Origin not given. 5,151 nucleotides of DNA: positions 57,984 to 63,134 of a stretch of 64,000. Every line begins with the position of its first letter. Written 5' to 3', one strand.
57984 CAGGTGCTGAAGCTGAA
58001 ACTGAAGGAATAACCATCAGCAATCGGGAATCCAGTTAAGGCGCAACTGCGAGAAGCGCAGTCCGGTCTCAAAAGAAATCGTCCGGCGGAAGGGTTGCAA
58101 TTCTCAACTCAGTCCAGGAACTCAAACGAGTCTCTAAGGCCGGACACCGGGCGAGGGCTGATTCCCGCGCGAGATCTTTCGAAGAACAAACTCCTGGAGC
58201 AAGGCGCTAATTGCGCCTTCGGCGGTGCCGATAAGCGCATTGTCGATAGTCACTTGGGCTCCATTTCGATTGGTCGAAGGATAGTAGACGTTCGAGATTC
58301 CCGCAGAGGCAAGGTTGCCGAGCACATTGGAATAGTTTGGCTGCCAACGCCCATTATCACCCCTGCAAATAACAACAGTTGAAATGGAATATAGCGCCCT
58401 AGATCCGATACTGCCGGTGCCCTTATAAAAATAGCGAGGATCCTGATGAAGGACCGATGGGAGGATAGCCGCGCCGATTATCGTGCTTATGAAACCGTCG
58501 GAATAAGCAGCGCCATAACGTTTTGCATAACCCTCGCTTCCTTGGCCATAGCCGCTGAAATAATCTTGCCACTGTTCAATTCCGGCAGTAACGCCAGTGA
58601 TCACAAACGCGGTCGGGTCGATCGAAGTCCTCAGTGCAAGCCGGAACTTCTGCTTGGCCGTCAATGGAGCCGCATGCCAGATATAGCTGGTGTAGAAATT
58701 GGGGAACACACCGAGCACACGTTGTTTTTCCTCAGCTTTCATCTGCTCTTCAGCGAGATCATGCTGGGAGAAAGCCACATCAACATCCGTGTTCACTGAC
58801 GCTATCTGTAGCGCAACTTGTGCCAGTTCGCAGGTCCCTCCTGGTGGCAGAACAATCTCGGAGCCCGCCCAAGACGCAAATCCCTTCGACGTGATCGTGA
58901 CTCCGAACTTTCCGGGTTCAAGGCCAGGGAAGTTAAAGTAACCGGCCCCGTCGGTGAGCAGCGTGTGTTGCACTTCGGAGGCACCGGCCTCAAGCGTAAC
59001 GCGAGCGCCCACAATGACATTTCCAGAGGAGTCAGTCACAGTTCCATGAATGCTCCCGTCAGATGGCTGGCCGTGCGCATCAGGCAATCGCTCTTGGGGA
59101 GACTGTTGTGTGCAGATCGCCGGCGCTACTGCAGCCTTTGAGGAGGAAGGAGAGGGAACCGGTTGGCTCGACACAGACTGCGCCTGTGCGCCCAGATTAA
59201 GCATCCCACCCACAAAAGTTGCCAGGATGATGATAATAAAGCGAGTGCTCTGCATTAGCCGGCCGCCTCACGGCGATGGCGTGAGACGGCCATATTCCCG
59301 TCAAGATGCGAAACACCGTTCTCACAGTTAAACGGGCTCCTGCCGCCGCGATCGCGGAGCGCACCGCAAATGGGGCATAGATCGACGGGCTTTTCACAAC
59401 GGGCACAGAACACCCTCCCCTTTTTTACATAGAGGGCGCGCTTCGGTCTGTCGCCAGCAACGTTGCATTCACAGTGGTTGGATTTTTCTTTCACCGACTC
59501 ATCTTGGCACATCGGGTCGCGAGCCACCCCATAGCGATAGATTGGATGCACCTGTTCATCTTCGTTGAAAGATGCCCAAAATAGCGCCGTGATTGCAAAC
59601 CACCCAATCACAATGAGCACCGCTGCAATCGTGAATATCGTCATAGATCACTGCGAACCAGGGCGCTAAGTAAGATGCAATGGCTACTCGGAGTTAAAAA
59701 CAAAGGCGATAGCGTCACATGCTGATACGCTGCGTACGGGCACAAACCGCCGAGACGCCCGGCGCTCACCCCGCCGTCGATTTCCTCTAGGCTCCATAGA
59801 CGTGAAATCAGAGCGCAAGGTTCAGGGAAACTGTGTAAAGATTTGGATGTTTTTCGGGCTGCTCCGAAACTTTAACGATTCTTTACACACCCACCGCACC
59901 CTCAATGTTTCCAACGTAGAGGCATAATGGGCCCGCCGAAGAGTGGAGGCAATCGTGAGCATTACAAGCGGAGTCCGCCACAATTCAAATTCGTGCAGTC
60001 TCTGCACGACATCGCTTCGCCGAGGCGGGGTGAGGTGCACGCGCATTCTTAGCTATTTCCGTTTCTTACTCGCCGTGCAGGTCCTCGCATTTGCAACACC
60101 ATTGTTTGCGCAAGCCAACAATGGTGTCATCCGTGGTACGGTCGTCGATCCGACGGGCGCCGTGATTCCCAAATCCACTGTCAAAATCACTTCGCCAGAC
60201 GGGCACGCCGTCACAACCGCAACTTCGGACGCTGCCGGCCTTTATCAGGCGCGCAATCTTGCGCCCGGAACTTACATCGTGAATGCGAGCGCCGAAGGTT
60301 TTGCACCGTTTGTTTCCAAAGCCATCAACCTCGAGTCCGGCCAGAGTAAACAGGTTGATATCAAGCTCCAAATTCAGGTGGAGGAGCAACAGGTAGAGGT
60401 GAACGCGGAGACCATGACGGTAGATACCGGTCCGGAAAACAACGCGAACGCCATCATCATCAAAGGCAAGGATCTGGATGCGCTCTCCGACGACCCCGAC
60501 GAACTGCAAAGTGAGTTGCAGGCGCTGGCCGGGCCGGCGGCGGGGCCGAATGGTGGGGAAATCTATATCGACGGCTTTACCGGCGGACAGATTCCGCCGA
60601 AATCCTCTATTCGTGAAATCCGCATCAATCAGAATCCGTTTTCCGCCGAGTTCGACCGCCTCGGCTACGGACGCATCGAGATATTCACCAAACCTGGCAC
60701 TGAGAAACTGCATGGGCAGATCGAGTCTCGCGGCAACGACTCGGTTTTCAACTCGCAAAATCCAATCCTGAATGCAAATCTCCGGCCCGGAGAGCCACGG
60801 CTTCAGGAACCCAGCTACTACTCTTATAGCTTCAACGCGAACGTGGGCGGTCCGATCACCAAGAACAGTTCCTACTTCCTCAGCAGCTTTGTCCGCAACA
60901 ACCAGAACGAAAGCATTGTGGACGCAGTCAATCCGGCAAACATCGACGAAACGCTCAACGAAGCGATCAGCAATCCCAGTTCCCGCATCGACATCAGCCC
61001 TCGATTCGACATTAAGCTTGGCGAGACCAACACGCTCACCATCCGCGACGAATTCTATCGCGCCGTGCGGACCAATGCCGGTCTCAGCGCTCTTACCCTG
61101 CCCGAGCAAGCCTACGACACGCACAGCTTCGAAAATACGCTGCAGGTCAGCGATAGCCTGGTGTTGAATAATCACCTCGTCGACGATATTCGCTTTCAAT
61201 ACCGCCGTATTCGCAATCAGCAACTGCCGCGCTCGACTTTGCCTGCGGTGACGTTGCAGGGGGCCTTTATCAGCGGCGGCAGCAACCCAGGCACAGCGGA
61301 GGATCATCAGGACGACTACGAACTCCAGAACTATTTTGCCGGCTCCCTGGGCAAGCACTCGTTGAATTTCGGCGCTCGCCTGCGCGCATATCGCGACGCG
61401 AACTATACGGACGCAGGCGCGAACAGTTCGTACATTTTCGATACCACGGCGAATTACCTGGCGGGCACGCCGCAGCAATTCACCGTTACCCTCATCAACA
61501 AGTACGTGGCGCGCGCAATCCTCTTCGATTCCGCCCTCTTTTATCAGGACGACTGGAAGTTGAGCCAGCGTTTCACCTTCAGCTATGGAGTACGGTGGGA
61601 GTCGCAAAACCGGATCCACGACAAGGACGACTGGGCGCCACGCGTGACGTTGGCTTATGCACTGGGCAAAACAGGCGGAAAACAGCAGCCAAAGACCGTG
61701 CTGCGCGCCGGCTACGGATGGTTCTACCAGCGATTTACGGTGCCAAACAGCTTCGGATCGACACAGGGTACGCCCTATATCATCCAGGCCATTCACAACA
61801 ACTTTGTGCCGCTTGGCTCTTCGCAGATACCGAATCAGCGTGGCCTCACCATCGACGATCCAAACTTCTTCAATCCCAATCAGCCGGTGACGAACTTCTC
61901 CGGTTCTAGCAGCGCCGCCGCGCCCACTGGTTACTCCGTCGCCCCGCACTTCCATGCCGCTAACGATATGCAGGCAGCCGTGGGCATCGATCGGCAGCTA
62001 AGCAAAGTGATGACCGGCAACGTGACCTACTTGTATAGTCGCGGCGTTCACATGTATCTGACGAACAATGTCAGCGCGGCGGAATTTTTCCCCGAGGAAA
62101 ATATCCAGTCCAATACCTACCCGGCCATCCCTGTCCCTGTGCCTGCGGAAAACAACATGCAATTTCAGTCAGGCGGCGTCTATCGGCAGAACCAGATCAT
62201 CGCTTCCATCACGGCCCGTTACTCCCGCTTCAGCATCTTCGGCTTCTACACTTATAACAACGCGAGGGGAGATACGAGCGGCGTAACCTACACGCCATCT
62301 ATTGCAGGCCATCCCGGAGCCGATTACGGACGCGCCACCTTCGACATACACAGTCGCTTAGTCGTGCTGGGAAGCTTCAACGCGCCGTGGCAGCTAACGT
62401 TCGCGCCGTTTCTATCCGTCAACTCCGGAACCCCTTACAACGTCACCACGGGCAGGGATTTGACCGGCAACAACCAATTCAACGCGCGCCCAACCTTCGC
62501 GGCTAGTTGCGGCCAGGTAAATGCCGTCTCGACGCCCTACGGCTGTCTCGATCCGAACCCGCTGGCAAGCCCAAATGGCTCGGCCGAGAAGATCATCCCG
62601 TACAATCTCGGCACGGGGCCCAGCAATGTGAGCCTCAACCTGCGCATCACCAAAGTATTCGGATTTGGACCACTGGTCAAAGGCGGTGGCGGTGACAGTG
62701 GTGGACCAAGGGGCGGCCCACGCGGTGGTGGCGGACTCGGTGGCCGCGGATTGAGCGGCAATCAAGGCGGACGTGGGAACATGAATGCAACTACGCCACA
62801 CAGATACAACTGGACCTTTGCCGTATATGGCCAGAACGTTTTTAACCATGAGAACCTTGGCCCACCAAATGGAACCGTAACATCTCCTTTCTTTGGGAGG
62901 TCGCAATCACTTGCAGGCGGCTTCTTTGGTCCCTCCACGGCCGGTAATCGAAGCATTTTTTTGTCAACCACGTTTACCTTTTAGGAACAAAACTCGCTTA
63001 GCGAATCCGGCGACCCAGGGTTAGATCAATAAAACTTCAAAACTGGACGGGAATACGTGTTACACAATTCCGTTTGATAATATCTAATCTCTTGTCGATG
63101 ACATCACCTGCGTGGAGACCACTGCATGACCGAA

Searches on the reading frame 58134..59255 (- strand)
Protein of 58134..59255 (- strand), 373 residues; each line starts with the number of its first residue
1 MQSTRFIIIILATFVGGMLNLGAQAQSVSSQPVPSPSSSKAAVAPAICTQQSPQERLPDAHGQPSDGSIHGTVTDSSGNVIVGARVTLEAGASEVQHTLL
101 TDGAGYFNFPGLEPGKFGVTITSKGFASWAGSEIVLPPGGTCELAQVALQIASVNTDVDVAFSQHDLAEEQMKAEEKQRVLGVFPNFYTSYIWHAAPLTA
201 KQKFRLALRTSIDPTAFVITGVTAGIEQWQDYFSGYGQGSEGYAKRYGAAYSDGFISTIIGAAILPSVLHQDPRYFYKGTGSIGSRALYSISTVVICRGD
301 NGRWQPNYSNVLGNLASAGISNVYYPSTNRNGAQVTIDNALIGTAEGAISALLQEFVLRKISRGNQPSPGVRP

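Call 19: search_protein_families(library=pfam, proteins=[window:58134-59255:-], max_evalue=0.001)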
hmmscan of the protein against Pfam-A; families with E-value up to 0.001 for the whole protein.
window:58134-59255:- (373 aa): 3 families
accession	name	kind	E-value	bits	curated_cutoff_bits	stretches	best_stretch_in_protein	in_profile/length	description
PF13620.12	CarboxypepD_reg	-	6.9e-20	71.6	32.3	1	68-149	1-81/82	Carboxypeptidase regulatory-like domain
PF17210.9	SdrD_B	-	3.7e-05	24.3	29.7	1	74-123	17-66/112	SdrD B-like domain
PF13715.12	CarbopepD_reg_2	-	0.00033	21.1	32.2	1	69-128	1-57/88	CarboxypepD_reg-like domain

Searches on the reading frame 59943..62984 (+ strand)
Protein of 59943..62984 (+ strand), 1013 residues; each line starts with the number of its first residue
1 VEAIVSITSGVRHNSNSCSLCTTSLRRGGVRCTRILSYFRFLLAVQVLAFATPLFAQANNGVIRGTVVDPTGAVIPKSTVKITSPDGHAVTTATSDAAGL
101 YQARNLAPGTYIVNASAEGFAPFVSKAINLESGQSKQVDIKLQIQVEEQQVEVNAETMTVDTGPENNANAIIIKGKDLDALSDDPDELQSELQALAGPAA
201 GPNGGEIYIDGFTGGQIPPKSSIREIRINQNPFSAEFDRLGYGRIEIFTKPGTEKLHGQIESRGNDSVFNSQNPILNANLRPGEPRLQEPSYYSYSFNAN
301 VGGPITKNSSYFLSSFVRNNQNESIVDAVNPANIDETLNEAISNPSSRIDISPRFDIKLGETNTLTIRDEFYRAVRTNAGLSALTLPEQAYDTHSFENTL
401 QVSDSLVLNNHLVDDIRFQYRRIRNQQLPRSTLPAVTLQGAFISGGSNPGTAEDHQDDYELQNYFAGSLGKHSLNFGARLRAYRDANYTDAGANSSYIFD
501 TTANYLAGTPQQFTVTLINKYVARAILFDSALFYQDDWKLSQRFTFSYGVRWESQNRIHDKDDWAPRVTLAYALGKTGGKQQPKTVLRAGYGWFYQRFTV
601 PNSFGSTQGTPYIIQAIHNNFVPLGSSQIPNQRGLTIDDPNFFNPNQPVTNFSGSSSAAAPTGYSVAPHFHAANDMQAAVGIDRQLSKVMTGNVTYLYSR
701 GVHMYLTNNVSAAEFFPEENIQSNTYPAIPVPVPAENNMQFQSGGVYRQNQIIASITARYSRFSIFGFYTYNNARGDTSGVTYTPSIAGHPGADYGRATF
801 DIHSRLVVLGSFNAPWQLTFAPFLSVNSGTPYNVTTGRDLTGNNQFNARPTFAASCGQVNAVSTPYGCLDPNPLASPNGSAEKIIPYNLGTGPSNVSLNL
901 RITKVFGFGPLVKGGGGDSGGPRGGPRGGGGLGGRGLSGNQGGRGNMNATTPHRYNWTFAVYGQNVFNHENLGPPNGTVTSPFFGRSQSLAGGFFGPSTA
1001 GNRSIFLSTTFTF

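Call 19: search_protein_families(library=pfam, proteins=[window:59943-62984:+], max_evalue=0.001)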
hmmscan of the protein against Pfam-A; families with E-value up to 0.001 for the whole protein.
window:59943-62984:+ (1013 aa): 4 families
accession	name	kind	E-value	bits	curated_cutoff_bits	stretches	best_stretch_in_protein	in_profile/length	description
PF25183.1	OMP_b-brl_4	-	3.9e-49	168.2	30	3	560-908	434-789/838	Outer membrane beta barrel domain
PF13620.12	CarboxypepD_reg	-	2.5e-20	73.1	32.3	1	63-143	2-82/82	Carboxypeptidase regulatory-like domain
PF17210.9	SdrD_B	-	1.6e-06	28.7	29.7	1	70-163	19-111/112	SdrD B-like domain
PF13715.12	CarbopepD_reg_2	-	3.1e-05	24.3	32.2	1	63-148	1-83/88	CarboxypepD_reg-like domain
